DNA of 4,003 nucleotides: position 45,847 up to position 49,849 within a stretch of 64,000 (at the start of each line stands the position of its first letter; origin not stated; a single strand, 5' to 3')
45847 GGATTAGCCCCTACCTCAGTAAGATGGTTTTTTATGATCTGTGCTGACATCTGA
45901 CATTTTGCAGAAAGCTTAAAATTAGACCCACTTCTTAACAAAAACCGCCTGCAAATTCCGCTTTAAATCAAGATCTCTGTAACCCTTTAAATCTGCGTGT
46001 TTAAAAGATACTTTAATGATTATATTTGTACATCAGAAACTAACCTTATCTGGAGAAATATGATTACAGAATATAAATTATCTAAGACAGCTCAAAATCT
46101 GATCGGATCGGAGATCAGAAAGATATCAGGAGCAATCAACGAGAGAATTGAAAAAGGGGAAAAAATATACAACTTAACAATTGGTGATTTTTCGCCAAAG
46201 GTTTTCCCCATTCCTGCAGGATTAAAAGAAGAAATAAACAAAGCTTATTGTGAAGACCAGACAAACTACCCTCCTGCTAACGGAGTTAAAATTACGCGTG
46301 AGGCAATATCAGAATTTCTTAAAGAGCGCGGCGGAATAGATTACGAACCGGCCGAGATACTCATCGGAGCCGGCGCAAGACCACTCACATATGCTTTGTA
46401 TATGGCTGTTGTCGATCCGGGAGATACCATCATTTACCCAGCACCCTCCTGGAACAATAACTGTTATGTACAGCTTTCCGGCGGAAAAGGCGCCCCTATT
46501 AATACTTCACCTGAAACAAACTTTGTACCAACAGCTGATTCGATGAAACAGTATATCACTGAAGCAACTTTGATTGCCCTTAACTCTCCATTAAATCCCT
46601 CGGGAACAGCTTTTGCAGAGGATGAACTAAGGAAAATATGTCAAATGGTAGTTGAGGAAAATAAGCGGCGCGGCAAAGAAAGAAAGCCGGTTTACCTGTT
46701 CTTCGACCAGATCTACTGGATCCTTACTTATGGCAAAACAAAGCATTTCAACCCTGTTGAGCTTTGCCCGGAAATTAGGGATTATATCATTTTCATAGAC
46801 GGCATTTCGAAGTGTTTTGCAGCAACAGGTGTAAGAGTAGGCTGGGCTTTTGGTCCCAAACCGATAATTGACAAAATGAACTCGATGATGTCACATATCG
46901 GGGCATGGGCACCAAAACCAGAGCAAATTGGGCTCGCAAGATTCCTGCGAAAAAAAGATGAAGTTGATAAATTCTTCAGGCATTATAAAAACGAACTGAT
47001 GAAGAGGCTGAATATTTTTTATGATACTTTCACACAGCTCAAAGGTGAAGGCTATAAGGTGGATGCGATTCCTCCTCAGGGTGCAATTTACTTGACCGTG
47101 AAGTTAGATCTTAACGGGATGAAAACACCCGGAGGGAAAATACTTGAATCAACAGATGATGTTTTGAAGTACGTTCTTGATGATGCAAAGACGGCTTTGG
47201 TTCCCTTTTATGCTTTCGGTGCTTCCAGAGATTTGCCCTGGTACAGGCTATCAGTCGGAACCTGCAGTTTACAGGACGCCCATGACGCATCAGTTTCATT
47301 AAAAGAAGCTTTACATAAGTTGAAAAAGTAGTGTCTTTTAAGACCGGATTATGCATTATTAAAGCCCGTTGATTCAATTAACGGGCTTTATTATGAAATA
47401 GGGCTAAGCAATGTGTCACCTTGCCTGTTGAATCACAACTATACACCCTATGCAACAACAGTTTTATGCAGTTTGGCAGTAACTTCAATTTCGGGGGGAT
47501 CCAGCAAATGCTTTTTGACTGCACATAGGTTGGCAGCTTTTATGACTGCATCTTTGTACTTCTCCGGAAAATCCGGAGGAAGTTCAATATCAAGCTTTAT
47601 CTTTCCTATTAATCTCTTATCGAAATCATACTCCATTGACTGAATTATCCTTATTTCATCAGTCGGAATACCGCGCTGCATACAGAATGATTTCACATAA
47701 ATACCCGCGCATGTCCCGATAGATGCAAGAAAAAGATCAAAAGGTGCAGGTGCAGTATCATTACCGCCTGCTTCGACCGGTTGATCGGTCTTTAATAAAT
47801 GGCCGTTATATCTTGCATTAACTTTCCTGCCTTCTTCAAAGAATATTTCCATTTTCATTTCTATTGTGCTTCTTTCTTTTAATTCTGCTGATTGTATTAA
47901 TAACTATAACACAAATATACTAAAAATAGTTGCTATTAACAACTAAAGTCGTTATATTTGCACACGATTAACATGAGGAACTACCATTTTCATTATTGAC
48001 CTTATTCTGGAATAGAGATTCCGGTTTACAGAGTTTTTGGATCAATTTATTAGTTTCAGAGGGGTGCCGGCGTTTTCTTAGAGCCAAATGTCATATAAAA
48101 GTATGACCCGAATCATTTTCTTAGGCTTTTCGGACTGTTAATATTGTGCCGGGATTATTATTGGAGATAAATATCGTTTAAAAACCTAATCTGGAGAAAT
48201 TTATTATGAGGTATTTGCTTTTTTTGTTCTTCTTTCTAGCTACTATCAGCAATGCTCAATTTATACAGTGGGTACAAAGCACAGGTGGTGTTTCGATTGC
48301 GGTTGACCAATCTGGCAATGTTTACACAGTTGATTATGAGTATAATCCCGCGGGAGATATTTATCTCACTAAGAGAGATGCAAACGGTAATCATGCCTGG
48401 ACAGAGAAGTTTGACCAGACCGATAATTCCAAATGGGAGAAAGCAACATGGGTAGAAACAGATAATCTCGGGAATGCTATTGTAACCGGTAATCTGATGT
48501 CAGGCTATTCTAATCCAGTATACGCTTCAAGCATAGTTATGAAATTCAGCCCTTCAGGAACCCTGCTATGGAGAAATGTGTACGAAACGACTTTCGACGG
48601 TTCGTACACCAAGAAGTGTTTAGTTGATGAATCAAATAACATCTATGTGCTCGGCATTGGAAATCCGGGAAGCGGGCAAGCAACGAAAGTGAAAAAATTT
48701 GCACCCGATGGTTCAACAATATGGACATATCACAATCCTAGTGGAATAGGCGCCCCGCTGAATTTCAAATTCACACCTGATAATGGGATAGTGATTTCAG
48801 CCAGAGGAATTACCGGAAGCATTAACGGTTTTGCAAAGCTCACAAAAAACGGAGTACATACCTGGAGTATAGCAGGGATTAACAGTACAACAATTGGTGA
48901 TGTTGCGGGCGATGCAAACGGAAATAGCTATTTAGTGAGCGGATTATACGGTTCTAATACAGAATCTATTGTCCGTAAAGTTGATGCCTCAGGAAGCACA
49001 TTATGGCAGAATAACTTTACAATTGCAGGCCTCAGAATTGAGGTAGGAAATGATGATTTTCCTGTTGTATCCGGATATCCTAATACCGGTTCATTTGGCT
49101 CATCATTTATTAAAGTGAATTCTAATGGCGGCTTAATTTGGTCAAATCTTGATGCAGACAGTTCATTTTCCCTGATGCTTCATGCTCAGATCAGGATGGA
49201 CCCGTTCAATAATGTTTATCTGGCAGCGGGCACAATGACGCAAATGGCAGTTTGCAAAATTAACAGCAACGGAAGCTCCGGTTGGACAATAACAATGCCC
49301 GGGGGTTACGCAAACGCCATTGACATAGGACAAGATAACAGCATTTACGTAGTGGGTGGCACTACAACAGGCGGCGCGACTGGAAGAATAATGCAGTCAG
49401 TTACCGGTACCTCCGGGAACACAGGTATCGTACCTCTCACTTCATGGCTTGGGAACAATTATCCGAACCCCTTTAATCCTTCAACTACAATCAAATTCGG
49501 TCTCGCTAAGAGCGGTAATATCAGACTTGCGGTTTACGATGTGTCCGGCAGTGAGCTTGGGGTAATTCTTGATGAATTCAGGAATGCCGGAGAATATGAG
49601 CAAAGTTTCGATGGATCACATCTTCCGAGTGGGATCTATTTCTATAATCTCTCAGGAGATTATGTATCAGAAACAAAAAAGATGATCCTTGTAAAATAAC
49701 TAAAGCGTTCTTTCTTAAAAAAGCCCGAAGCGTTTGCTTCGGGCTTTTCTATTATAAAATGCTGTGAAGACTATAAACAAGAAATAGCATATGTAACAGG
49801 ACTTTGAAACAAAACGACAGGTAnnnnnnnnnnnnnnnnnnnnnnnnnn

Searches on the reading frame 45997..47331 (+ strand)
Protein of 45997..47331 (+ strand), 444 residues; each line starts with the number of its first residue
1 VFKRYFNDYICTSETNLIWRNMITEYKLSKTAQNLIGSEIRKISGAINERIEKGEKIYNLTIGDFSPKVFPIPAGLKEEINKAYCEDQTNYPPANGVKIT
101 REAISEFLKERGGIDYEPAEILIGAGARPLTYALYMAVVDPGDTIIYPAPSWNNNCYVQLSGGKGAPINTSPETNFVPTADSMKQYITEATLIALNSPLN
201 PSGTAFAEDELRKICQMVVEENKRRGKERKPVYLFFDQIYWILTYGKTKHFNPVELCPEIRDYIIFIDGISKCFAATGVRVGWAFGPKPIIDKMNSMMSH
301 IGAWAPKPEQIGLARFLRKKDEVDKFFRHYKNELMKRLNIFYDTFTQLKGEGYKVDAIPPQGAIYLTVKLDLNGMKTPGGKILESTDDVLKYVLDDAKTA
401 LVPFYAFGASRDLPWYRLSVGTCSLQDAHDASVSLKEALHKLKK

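Call 78: search_protein_families(library=ncbifam, max_evalue=1e-10, proteins=[window:45997-47331:+])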
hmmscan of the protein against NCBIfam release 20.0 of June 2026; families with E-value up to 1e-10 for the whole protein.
window:45997-47331:+ (444 aa): 45 families (the best 25 are shown)
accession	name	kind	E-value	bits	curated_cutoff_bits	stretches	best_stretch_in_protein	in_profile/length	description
NF004769.0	PRK06107.1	equivalog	3.2e-54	184.2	617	1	47-442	25-401/402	aspartate transaminase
NF041091.1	asp_aminotase_Arch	equivalog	4.9e-45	154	550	1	34-410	6-350/376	aspartate aminotransferase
NF041364.1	GntC_guanitoxin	equivalog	1e-43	149.6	415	1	70-374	10-303/356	guanitoxin biosynthesis PLP-dependent (S)-gamma-hydroxy-L-arginine cyclodehydratase GntC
NF005744.0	PRK07568.1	subfamily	4.3e-40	137.7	389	1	27-373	2-329/398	pyridoxal phosphate-dependent aminotransferase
NF005817.0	PRK07683.1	equivalog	5.3e-40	137.3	575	1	30-428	7-370/387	aminotransferase A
NF005601.0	PRK07337.1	equivalog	1.4e-37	129.8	496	1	45-431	28-384/394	pyridoxal phosphate-dependent aminotransferase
NF006230.0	PRK08363.1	equivalog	3.3e-36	124.9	534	1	36-377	11-340/398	alanine aminotransferase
NF005588.0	PRK07309.1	equivalog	1.7e-34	119.4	576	1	29-440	8-387/391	pyridoxal phosphate-dependent aminotransferase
NF006229.0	PRK08361.1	equivalog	3.8e-34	118.3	624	1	47-441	25-390/391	aspartate aminotransferase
NF005816.0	PRK07682.1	equivalog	2.3e-33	115.4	620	1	25-442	3-386/390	aminotransferase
NF005855.0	PRK07777.1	equivalog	4.8e-33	115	553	1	73-369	43-325/391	pyridoxal phosphate-dependent aminotransferase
NF004975.0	PRK06348.1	equivalog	3.9e-32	111.7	549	1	42-418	16-363/384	pyridoxal phosphate-dependent aminotransferase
NF006514.0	PRK08960.1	equivalog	4e-32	111.5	554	1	49-419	26-366/388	pyridoxal phosphate-dependent aminotransferase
NF005305.0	PRK06836.1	equivalog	8.6e-31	107.5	376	1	38-369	15-337/396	pyridoxal phosphate-dependent aminotransferase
NF004770.0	PRK06108.1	subfamily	8.5e-30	103.8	422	1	25-412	10-367/396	pyridoxal phosphate-dependent aminotransferase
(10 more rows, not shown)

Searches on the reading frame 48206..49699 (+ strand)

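Call 78: search_protein_families(library=ncbifam, max_evalue=1e-10, proteins=[window:48206-49699:+])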
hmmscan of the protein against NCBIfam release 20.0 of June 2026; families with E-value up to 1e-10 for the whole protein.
window:48206-49699:+ (497 aa): 2 families
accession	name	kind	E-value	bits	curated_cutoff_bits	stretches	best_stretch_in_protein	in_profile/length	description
NF047494.1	Lepto_SBBP_lipo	equivalog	7.2e-14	51.3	400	1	30-153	133-266/466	SBBP repeat beta-propeller lipoprotein, LipL53 family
TIGR04183.1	Por_Secre_tail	domain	5.6e-11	42.3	23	0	419-495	2-71/72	T9SS type A sorting domain-containing protein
